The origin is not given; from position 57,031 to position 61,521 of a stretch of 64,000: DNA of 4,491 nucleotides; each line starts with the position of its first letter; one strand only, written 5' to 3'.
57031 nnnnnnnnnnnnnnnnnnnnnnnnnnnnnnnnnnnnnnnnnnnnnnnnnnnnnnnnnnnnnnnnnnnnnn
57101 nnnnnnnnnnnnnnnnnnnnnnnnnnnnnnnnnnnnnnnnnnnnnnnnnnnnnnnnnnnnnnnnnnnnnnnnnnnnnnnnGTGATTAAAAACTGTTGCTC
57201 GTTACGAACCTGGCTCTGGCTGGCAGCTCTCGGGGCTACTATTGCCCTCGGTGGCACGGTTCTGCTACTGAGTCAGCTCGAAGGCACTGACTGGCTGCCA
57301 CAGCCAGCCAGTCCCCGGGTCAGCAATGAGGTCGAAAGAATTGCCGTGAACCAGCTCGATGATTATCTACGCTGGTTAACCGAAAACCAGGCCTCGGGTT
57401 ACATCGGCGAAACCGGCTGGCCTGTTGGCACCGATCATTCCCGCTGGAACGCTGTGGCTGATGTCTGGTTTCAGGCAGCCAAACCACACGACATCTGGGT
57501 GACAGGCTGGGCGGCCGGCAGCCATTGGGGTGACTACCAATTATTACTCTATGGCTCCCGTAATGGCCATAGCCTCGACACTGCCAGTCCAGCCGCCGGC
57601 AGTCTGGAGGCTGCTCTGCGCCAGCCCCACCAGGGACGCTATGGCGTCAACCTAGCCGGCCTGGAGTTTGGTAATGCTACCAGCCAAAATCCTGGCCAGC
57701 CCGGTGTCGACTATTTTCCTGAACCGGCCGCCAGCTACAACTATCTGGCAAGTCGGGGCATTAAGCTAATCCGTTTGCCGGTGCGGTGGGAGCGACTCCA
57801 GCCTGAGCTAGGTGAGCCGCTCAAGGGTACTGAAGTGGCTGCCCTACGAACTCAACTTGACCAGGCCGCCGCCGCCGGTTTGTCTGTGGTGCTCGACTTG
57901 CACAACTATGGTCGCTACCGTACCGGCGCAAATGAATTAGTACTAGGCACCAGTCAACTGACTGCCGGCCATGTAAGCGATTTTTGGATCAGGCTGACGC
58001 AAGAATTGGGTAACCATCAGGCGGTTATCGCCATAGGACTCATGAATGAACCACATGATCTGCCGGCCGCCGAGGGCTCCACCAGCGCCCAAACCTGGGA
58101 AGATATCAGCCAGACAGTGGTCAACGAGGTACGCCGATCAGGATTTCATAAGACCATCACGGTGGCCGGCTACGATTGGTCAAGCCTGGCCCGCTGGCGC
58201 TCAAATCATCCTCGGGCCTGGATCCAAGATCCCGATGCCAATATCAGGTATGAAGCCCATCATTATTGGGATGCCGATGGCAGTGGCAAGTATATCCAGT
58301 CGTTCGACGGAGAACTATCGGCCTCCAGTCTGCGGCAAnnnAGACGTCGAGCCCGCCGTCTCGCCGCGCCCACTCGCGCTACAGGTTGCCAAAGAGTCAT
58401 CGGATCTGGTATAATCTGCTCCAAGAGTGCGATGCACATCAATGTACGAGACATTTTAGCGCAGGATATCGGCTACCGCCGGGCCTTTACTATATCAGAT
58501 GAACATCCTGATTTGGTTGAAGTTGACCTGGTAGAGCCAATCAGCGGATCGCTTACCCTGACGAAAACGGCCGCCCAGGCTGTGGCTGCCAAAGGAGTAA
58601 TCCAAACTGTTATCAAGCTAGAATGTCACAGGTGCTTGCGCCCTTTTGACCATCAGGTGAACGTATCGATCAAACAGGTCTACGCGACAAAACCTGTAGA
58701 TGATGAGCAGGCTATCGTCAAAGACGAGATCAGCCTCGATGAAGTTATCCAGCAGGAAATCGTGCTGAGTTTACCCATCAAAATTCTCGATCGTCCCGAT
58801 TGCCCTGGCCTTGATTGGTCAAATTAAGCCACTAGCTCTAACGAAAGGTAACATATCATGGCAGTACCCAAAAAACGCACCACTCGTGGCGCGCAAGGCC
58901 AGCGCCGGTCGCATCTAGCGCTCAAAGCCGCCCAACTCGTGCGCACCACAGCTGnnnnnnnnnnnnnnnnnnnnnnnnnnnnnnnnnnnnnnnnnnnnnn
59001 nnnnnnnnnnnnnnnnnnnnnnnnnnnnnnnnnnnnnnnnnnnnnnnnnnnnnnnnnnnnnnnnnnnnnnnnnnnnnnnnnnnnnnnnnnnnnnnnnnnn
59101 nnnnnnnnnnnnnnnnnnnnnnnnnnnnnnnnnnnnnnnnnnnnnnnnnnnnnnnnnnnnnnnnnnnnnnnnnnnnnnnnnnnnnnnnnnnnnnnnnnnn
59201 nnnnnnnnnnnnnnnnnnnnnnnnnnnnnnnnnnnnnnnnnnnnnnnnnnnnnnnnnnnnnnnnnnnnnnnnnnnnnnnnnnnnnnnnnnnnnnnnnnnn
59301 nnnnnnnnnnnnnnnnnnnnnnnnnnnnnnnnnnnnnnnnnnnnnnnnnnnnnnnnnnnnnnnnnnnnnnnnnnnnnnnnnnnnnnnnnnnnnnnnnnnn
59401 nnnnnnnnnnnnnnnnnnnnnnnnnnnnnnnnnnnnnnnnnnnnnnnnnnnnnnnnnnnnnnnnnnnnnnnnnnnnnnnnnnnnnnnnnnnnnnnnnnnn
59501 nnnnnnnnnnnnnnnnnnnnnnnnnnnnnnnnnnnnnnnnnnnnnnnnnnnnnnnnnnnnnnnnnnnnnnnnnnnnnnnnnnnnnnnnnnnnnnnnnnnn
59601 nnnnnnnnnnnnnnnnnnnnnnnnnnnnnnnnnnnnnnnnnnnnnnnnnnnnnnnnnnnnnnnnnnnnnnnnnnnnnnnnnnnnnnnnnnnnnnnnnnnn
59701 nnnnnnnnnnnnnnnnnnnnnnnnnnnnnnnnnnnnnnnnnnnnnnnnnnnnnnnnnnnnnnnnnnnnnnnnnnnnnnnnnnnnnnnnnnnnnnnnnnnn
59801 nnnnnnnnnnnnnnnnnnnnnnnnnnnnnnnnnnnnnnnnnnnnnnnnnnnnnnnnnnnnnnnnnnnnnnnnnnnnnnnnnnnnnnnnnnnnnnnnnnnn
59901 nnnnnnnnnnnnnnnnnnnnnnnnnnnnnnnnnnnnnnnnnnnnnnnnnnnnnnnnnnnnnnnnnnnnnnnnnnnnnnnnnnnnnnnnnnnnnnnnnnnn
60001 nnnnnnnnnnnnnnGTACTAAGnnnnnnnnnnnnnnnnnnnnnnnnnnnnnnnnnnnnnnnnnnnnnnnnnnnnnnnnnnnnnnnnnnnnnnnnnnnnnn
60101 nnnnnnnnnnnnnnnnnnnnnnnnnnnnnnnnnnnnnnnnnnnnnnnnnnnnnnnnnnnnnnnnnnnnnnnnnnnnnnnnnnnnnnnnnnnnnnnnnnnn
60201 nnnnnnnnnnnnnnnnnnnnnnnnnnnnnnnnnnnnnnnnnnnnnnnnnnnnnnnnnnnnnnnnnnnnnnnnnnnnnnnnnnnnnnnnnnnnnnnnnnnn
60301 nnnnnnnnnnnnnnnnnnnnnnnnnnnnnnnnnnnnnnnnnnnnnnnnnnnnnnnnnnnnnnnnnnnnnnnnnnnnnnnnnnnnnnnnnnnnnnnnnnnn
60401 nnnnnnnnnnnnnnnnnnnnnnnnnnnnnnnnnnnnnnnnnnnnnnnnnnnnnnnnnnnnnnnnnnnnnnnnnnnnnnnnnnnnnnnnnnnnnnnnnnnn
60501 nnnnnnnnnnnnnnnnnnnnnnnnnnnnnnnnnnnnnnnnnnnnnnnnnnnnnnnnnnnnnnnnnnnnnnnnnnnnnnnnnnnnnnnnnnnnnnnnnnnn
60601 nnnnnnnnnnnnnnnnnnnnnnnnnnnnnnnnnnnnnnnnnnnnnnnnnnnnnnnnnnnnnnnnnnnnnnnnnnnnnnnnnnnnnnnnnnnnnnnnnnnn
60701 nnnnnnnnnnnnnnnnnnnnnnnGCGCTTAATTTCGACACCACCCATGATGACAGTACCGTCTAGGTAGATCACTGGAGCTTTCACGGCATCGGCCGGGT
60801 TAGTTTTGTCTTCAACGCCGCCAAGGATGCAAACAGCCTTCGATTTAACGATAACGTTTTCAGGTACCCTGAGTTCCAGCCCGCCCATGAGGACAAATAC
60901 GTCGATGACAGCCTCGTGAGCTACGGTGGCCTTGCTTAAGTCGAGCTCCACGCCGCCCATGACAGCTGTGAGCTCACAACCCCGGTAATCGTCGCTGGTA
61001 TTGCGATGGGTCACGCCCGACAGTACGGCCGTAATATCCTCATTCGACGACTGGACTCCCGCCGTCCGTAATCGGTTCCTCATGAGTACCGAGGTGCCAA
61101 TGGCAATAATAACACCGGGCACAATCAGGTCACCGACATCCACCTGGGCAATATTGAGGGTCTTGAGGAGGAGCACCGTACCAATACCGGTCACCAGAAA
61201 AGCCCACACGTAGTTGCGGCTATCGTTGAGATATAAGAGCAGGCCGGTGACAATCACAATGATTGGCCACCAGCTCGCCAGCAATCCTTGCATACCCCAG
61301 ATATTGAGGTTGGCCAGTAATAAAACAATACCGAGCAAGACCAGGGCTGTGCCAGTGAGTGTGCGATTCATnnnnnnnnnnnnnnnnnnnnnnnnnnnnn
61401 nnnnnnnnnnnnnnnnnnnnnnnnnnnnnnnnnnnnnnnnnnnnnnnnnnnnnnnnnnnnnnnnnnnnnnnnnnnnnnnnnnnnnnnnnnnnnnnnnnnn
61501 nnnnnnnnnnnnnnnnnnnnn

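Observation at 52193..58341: Cell-envelope glycan cluster built from fusion proteins: GtrB-GtrA fusion, QxxRW processive GT2, GT-C(PMT-like)-GH8-like fusion, and GH5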

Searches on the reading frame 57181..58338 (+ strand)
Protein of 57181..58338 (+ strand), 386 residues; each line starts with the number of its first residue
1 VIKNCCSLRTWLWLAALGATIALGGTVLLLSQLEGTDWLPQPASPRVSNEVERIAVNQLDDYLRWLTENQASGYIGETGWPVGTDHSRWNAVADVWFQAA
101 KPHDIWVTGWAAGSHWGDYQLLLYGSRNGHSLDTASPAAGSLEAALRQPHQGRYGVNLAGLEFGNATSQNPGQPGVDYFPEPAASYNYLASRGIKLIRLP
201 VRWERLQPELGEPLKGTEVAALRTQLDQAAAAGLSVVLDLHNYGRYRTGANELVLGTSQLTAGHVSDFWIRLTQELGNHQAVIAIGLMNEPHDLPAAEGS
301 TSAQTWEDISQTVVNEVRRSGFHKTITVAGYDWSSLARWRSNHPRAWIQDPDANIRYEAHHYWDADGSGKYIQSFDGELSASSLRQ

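Call 3: search_protein_families(library=pfam, proteins=[window:57181-58338:+], max_evalue=0.1)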
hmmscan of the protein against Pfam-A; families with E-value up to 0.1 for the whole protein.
window:57181-58338:+ (386 aa): 1 family
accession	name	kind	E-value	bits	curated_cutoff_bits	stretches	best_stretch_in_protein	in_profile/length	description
PF00150.24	Cellulase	-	6.6e-28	98.4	23.5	1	184-371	25-204/272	Cellulase (glycosyl hydrolase family 5)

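Call 4: search_protein_families(library=ncbifam, proteins=[window:57181-58338:+], max_evalue=0.1)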
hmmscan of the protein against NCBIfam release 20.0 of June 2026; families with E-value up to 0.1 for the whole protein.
window:57181-58338:+ (386 aa): 1 family
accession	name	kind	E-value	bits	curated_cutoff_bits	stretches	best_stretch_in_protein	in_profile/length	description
NF051847.1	EndGlycCerase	equivalog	0.0037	16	700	0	184-244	62-121/455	endoglycoceramidase I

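Call 21: search_solved_structures(query=window:57181-58338:+, max_evalue=10, show_alignments=3)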
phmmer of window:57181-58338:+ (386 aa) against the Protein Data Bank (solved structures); distinct sequences matched with E-value up to 10: 46.
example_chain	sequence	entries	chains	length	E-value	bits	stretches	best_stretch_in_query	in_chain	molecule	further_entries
4ee9_A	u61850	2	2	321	7.1e-41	143.9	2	154-373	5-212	Endoglucanase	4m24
7p6g_A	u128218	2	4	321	1.9e-40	142.5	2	154-373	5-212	Endoglucanase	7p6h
6zz3_A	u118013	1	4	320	2e-40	142.5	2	154-373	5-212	Endoglucanase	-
7p6i_A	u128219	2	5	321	2e-40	142.4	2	154-373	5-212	Endoglucanase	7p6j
5ljf_A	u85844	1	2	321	4.6e-40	141.2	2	154-373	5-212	Endoglucanase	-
5hnn_A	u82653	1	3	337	7.2e-37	130.7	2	149-370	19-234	Cellulase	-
5hpc_A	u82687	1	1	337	7.4e-37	130.7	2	149-370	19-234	Cellulase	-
4w7u_A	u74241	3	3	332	8.7e-37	130.4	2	149-370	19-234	Cellulase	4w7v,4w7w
4lx4_A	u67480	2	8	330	2.9e-36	128.7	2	153-373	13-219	Endoglucanase(Endo-1,4-beta-glucanase)protein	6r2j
9p41_A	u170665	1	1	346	1.3e-30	110.1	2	154-370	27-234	Endoglucanase Cel5A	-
5hos_A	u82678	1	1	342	2.1e-29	106.1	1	154-369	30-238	Cellulase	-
5i77_A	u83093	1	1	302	1.2e-19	74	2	154-370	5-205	Endo-beta-1, 4-glucanase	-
5i79_A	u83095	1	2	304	5.2e-19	71.9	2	154-370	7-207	Endo-beta-1, 4-glucanase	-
5i78_A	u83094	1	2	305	7.2e-19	71.5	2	154-370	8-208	Endo-beta-1, 4-glucanase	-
1h1n_A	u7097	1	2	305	1.9e-18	70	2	154-370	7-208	ENDO TYPE CELLULASE ENGI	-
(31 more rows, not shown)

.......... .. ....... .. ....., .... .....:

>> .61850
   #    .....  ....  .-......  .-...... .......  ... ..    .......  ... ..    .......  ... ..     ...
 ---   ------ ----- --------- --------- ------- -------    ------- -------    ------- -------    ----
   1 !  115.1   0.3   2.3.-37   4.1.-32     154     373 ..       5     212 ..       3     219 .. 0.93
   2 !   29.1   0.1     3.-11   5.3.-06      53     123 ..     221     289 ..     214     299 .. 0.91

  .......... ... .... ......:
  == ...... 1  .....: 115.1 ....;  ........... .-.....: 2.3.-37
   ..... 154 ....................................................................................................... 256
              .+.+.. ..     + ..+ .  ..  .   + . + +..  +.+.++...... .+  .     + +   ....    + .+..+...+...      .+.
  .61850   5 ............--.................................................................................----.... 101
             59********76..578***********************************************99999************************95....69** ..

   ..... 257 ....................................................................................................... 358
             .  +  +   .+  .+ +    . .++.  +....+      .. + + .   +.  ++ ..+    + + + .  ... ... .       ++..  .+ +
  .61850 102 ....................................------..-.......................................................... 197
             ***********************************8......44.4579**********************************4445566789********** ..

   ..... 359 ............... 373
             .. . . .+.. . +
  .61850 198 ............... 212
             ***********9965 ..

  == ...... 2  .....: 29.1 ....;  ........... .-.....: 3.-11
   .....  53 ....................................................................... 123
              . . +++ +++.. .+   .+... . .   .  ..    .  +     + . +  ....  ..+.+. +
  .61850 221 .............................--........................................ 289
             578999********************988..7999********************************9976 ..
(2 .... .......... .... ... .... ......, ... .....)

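Call 46: find_homologous_proteins(query=window:57181-58338:+, max_evalue=0.00001)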
Query window:57181-58338:+ (386 aa): 691 proteins with E <= 0.00001 among 8000 candidates; the best 120 are listed.
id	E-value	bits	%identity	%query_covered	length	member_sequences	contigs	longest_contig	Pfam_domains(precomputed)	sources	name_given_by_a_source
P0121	1.4e-258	876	99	100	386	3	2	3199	PF00150.25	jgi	jgi:hypothetical protein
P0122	2.4e-169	582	68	96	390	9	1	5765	PF00150.25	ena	-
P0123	8.4e-150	518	64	91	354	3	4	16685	PF00150.25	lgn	-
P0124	1.1e-115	405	53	92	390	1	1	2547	PF00150.25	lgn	-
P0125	1.7e-110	388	50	88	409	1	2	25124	PF00150.25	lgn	-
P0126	1.1e-109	385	52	87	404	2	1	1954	PF00150.25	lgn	-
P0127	1.4e-106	375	51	88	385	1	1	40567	PF00150.25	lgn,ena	-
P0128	3.6e-105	371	50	88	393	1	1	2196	PF00150.25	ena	-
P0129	1.6e-104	368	51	89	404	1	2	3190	PF00150.25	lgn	-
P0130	1.5e-103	365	50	86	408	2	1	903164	PF00150.25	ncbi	-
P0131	1.2e-102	362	53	85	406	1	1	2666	PF00150.25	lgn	-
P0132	4.6e-101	357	51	88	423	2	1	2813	PF00150.25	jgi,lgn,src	-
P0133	1.5e-100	355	50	86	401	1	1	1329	PF00150.25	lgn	-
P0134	2.1e-100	355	48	89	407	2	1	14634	PF00150.25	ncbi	ncbi:hypothetical protein CR970_04505, partial [Candidatus Saccharibacteria bacterium]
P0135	5.4e-100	353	52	85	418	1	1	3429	PF00150.25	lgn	-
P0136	2.3e-96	342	45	85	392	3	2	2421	PF00150.25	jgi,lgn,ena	-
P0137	2.9e-96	341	50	87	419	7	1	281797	PF00150.25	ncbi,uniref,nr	ncbi:glycoside hydrolase family 5 protein [Demequina rhizosphaerae]|uniref:glycoside hydrolase famil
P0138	4.0e-96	341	50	85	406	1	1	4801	PF00150.25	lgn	-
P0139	1.4e-95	339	49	87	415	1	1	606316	PF00150.25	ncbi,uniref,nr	ncbi:cellulase family glycosylhydrolase [Demequina sp. SYSU T00192]|uniref:cellulase n=1 Tax=Demequi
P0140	2.5e-95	338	45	85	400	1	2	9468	PF00150.25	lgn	-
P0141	1.2e-94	336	49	86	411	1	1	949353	PF00150.25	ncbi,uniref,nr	ncbi:glycoside hydrolase family 5 protein [Demequina sp. NBRC 110056]|uniref:glycoside hydrolase fam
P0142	2.3e-94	335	47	86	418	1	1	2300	PF00150.25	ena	-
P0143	5.7e-94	334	48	87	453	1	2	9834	PF00150.25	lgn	-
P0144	2.6e-93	331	49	85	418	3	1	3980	PF00150.25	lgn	-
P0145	1.1e-92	329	46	89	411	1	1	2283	PF00150.25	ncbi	-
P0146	2.4e-92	328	47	85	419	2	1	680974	PF00150.25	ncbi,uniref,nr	ncbi:glycoside hydrolase family 5 protein [Demequina lignilytica]|uniref:cellulase n=1 Tax=Demequina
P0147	3.4e-92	328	48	86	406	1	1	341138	PF00150.25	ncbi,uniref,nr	ncbi:glycoside hydrolase family 5 protein [Marisediminicola senii]|uniref:glycoside hydrolase family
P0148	7.6e-92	327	49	86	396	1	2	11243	PF00150.25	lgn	-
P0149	9.9e-92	326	49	90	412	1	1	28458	PF00150.25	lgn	-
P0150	1.2e-91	326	46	84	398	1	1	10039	PF00150.25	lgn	-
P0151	2.1e-91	325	46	87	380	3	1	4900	PF00150.25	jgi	jgi:hypothetical protein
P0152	3.1e-91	325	46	84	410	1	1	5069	PF00150.25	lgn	-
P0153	5.7e-91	324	48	86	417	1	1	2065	PF00150.25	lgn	-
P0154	4.5e-90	321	47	87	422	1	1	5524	PF00150.25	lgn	-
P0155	1.7e-89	319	47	86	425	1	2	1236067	PF00150.25,PF14488.13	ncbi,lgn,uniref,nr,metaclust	ncbi:glycoside hydrolase family 5 protein [Demequina pelophila]|uniref:glycoside hydrolase family 5 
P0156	3.3e-89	318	46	85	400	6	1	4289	PF00150.25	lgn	-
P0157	5.6e-89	317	42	98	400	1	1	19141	PF00150.25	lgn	-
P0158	4.1e-88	314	47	85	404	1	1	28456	PF00150.25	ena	-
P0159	1.8e-87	312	47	88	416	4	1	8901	PF00150.25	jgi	-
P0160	2.0e-87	312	46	89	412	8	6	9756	PF00150.25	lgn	-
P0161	2.7e-87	312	48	86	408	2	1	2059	PF00150.25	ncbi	-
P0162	4.1e-87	311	46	86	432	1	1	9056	PF00150.25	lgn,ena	-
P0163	5.3e-87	311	46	89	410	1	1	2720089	PF00150.25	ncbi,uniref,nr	ncbi:cellulase family glycosylhydrolase [Microcella daejeonensis]|uniref:cellulase n=1 Tax=Microcell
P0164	6.3e-87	310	43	93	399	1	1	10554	PF00150.25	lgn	-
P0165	8.9e-87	310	45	86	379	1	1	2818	PF00150.25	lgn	-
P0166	4.3e-86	308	47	85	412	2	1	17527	PF00150.25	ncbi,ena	-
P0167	5.8e-86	307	45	89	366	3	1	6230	PF00150.25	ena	-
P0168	1.3e-85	306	45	89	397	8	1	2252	PF00150.25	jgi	-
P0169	2.0e-85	306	46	88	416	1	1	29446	PF00150.25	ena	-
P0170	9.3e-85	303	45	88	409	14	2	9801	PF00150.25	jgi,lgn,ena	-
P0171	9.6e-85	303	46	86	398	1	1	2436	PF00150.25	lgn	-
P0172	1.4e-84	303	49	85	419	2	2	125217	PF00150.25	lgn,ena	-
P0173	2.0e-84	302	45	86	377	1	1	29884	PF00150.25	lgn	-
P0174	4.2e-84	301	45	85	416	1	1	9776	PF00150.25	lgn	-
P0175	1.1e-83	300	46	87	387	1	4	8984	PF00150.25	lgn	-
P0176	1.4e-83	299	54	63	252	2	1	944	PF00150.25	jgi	jgi:aryl-phospho-beta-D-glucosidase BglC (GH1 family)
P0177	8.0e-83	297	43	91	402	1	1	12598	PF00150.25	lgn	-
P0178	3.1e-81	292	45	89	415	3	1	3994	PF00150.25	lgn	-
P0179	3.5e-80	288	44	88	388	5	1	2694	PF00150.25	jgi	-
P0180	1.0e-79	287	44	90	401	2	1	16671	PF00150.25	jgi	jgi:hypothetical protein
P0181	2.0e-79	286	45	86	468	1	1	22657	PF00150.25,PF02018.24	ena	-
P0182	1.0e-78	283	43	85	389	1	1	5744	PF00150.25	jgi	jgi:hypothetical protein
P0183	9.1e-78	280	42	85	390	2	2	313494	PF00150.25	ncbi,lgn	ncbi:MAG: cellulase family glycosylhydrolase [Actinomycetota bacterium]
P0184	9.2e-78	280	42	86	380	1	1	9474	PF00150.25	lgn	-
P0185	1.1e-77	280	43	88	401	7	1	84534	PF00150.25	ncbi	-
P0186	5.1e-77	278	47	84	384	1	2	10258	PF00150.25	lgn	-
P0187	9.4e-77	277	42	90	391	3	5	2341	PF00150.25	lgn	-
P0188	1.4e-76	276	43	88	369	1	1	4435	PF00150.25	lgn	-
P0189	1.9e-75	273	42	89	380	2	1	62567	PF00150.25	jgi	-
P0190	2.8e-75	272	44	87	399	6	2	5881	PF00150.25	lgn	-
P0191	7.8e-75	271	40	98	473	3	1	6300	PF00150.25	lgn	-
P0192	8.0e-75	271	43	85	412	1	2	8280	PF00150.25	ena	-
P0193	3.4e-74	269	42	87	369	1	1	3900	PF00150.25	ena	-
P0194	8.0e-74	267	40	90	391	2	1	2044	PF00150.25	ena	-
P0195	8.8e-74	267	40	93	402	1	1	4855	PF00150.25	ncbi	ncbi:MAG: glycoside hydrolase family 5 protein [Actinomycetota bacterium]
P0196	2.1e-73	266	39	87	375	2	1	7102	PF00150.25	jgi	-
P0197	2.5e-73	266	43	84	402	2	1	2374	PF00150.25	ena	-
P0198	8.4e-73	264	43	90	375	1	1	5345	PF00150.25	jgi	jgi:hypothetical protein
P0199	8.5e-73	264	43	84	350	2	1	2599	PF00150.25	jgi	jgi:hypothetical protein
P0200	2.4e-72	262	43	85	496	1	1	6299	PF00150.25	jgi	jgi:Cellulase (glycosyl hydrolase family 5)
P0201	2.8e-72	262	44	82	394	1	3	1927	PF00150.25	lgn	-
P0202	6.7e-72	261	38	98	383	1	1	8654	PF00150.25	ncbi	-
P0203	7.3e-72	261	41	85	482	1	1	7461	PF00150.25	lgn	-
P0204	7.5e-72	261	43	81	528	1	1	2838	PF00150.25,PF25275.2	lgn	-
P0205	1.2e-71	260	40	86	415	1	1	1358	PF00150.25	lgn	-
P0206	1.7e-71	260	43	66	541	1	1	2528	PF00150.25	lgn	-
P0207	1.8e-71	260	40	86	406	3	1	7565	PF00150.25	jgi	jgi:hypothetical protein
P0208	2.7e-71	259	40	88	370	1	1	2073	PF00150.25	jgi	jgi:cellulase (glycosyl hydrolase family 5)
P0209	3.0e-71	259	43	92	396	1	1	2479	PF00150.25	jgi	jgi:hypothetical protein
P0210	4.2e-71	258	42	85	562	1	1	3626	PF00150.25,PF03160.21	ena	-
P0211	4.3e-71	258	44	86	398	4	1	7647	PF00150.25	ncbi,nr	ncbi:MAG TPA: cellulase family glycosylhydrolase [Mycobacteriales bacterium]|nr:cellulase family gly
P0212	5.1e-71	258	43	84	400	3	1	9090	PF00150.25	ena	-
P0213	5.7e-71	258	39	87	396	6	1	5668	PF00150.25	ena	-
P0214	6.6e-71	258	40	87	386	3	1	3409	PF00150.25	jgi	jgi:hypothetical protein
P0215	6.9e-71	258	42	88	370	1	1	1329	PF00150.25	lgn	-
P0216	1.1e-70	257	41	88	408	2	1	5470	PF00150.25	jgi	jgi:Cellulase (glycosyl hydrolase family 5)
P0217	1.2e-70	257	42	87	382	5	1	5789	PF00150.25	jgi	jgi:hypothetical protein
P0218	1.6e-70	256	40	85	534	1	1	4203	PF00150.25,PF25275.2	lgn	-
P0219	1.7e-70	256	40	94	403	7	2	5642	PF00150.25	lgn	-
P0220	1.9e-70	256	43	83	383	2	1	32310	PF00150.25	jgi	jgi:hypothetical protein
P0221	6.0e-70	255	41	86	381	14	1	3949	PF00150.25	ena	-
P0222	5.2e-69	251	40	85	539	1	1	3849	PF00150.25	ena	-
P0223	5.6e-69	251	38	96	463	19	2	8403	PF00150.25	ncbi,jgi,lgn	-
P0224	8.9e-69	251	40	93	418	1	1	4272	PF00150.25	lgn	-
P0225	2.0e-68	250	43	84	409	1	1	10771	PF00150.25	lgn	-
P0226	2.4e-68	249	39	90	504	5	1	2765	PF00150.25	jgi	jgi:hypothetical protein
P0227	4.3e-68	248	38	94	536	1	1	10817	PF00150.25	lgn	-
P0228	5.7e-68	248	41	90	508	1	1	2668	PF00150.25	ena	-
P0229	7.2e-68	248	40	93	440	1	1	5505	PF00150.25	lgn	-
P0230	1.2e-67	247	41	66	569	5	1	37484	PF00150.25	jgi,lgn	-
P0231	1.9e-67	246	40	93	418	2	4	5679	PF00150.25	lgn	-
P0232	2.2e-67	246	39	84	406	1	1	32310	PF00150.25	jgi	jgi:hypothetical protein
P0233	2.5e-67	246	40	85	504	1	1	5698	PF00150.25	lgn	-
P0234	3.9e-67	245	42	85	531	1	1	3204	PF00150.25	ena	-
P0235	4.3e-67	245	42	85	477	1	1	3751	PF00150.25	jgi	jgi:hypothetical protein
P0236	6.8e-67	244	37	95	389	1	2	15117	PF00150.25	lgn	-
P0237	9.4e-67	244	42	75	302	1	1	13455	PF00150.25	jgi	jgi:aryl-phospho-beta-D-glucosidase BglC (GH1 family)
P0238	1.3e-66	244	41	85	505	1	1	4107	PF00150.25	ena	-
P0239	1.6e-66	243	43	83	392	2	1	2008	PF00150.25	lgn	-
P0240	2.5e-66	243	40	85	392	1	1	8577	PF00150.25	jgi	jgi:hypothetical protein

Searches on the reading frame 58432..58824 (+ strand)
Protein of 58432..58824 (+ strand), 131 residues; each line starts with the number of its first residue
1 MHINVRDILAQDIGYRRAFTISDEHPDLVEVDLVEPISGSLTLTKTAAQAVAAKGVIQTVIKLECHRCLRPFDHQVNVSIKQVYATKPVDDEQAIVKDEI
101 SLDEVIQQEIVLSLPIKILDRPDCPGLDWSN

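Call 57: search_protein_families(library=pfam, proteins=[window:58432-58824:+], max_evalue=0.001)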
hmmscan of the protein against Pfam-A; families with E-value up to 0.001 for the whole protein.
window:58432-58824:+ (131 aa): 1 family
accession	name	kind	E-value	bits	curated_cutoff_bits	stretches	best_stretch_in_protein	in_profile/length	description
PF02620.22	YceD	-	3.8e-14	53.2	33.2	1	54-127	2-88/119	Large ribosomal RNA subunit accumulation protein YceD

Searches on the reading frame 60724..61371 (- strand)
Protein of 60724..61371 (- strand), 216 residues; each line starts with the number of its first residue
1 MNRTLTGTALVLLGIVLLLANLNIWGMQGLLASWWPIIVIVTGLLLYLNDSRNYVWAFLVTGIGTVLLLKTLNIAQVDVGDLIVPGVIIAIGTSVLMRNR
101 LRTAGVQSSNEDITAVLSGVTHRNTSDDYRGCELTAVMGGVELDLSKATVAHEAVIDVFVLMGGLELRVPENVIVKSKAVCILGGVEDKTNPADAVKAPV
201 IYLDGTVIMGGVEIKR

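Call 57: search_protein_families(library=pfam, proteins=[window:60724-61371:-], max_evalue=0.001)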
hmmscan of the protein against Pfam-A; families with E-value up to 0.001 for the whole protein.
window:60724-61371:- (216 aa): 3 families
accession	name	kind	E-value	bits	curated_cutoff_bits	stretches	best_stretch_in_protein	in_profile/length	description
PF22570.1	LiaF-TM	-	4.1e-15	56.8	27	1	5-101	1-96/98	LiaF transmembrane domain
PF18917.5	LiaI-LiaF-like_TM1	-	2.3e-10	40.8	27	2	5-45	2-40/42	LiaI-LiaF-like transmembrane region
PF09922.15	LiaF-like_C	-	1.2e-06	28.9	29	1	129-188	14-74/114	Cell wall-active antibiotics response LiaF, C-terminal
